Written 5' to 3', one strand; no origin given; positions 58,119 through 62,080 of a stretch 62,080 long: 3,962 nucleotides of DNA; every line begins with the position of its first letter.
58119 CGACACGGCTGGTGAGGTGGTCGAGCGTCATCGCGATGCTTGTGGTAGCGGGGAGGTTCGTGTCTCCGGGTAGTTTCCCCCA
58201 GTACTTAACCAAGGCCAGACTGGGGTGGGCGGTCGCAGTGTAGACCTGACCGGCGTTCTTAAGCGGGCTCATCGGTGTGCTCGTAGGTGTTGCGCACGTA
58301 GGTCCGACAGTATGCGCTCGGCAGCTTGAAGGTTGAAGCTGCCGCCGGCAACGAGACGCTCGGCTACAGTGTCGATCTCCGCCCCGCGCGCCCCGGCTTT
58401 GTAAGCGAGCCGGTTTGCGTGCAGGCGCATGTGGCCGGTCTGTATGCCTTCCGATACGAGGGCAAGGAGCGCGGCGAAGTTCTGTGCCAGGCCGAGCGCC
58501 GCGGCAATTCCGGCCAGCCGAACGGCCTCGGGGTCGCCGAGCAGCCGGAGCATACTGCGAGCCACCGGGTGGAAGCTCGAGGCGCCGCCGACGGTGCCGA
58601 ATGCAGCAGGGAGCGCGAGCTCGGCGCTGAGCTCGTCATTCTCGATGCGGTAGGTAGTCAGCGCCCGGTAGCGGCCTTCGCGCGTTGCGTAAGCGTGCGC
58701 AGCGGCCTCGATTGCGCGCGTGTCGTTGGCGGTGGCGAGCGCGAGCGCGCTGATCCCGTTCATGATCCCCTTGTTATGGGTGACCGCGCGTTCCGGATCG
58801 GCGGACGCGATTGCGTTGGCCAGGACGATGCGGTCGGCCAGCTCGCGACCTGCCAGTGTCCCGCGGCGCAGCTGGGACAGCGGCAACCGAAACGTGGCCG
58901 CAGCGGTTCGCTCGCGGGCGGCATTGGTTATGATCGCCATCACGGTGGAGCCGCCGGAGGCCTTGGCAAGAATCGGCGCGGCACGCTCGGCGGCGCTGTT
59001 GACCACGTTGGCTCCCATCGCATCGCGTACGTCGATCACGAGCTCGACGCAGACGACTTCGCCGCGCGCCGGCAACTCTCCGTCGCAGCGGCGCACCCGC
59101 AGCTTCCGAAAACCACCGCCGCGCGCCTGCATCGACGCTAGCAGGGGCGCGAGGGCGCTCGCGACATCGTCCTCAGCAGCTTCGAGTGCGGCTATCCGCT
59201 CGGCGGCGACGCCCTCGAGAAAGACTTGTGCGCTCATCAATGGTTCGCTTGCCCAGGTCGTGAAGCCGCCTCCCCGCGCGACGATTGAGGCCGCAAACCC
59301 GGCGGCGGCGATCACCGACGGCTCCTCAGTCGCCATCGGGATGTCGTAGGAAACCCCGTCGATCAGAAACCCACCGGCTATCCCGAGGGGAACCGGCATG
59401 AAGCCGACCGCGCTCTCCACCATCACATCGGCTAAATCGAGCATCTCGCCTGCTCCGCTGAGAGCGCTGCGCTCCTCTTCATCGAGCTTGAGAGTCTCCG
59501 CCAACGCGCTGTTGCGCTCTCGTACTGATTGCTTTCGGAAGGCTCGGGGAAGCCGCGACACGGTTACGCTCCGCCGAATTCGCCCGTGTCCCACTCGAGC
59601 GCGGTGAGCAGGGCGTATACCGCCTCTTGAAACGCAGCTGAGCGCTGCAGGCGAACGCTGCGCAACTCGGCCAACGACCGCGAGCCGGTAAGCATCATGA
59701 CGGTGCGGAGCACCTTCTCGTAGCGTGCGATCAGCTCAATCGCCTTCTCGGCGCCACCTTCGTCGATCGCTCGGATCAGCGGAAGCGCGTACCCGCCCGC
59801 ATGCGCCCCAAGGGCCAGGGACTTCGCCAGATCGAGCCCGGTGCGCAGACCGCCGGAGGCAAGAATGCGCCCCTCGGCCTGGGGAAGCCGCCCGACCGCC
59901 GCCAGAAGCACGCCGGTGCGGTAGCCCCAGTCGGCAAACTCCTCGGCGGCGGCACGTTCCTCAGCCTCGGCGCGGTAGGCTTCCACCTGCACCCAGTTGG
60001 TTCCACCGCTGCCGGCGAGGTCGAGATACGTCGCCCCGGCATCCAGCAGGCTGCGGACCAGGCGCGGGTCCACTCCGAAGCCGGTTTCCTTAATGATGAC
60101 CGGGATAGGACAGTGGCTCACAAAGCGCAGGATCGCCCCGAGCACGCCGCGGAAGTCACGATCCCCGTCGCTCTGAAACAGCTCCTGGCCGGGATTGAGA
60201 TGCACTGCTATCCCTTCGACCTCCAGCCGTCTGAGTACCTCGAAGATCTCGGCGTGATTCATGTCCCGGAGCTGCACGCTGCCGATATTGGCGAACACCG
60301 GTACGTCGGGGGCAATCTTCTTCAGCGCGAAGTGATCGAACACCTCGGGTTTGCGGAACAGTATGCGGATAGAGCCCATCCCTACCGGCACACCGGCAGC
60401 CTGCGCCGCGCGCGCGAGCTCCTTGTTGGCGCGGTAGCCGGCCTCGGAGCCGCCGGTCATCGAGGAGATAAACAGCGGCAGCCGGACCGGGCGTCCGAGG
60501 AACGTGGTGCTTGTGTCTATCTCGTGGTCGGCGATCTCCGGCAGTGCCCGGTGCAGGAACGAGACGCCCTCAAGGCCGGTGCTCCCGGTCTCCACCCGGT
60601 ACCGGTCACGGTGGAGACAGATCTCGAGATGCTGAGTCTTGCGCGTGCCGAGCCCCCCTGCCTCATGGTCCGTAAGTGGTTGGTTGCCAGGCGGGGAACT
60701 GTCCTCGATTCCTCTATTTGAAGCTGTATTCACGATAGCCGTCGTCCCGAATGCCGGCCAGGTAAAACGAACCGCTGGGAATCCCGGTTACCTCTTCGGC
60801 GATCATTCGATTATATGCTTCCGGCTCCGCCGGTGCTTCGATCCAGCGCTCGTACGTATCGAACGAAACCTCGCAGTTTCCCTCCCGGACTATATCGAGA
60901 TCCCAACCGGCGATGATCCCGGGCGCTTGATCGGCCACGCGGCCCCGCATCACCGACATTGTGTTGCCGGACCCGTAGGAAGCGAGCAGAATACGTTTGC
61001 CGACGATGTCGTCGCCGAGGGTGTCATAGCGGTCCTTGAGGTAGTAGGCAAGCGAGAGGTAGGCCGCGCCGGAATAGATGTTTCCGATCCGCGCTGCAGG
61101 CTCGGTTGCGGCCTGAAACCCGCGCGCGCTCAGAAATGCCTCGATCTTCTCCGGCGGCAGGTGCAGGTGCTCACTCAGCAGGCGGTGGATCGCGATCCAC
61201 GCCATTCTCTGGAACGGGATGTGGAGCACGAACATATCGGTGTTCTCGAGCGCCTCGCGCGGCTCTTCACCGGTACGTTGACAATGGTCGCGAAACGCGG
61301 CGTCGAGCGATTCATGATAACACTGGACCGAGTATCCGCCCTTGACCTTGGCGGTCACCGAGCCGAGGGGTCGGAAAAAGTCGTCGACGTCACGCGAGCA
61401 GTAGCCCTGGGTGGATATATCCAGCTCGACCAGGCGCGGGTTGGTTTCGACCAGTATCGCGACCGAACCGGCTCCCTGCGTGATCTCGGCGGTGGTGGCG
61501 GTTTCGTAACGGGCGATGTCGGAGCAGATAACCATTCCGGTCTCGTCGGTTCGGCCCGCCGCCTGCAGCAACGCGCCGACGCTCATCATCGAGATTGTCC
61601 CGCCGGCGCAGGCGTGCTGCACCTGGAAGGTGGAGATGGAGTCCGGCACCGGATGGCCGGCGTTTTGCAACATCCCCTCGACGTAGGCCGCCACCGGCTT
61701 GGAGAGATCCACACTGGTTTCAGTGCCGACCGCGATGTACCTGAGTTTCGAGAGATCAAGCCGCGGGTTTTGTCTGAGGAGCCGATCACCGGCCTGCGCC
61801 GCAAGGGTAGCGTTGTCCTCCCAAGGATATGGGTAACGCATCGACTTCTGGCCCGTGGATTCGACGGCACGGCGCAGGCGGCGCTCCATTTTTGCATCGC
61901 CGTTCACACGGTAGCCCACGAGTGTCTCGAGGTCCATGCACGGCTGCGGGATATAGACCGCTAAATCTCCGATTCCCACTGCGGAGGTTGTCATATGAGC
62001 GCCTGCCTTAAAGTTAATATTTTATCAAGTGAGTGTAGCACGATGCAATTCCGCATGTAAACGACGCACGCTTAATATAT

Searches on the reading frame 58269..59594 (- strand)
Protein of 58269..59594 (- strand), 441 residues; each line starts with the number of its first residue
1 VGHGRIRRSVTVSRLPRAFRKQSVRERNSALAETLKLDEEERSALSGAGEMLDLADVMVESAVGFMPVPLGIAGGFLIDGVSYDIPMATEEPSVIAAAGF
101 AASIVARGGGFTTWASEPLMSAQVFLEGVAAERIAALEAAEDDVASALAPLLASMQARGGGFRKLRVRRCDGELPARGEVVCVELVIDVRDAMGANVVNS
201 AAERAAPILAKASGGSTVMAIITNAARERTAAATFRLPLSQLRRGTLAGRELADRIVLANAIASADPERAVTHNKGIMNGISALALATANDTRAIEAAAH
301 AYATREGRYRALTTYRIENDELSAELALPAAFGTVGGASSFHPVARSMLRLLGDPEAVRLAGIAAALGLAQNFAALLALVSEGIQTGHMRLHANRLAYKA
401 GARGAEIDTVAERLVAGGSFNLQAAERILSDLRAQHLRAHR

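Call 56: search_protein_families(library=pfam, proteins=[window:58269-59594:-], max_evalue=0.001)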
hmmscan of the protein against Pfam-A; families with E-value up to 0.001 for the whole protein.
window:58269-59594:- (441 aa): 1 family
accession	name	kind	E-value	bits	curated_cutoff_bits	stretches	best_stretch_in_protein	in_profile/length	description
PF00368.23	HMG-CoA_red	-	4.8e-88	296.1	27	1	24-393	2-368/368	Hydroxymethylglutaryl-coenzyme A reductase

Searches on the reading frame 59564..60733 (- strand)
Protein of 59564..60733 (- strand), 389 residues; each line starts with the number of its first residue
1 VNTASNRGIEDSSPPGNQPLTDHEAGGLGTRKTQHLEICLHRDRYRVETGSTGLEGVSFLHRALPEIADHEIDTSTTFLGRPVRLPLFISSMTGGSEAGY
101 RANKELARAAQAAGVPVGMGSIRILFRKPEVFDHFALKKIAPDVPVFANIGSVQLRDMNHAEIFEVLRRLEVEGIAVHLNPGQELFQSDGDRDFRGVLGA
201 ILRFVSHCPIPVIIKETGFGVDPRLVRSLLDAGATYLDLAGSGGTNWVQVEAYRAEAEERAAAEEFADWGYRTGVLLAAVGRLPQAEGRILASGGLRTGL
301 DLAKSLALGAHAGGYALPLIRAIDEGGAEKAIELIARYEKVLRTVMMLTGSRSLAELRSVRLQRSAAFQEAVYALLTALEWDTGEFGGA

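Call 56: search_protein_families(library=pfam, proteins=[window:59564-60733:-], max_evalue=0.001)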
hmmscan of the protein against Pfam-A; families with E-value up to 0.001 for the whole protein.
window:59564-60733:- (389 aa): 1 family
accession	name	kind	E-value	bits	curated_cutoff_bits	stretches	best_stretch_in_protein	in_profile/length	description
PF01070.24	FMN_dh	-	2.3e-18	66.8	24.9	2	286-361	272-347/350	FMN-dependent dehydrogenase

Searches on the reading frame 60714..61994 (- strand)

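Call 56: search_protein_families(library=pfam, proteins=[window:60714-61994:-], max_evalue=0.001)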
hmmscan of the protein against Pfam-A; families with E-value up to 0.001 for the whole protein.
window:60714-61994:- (426 aa): 2 families
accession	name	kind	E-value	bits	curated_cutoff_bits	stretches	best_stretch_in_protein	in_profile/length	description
PF08540.16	HMG_CoA_synt_C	-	3e-16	60.3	25.1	2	300-425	151-279/280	Hydroxymethylglutaryl-coenzyme A synthase C terminal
PF01154.23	HMG_CoA_synt_N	-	2.1e-14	54.2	25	1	5-183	4-170/174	Hydroxymethylglutaryl-coenzyme A synthase N terminal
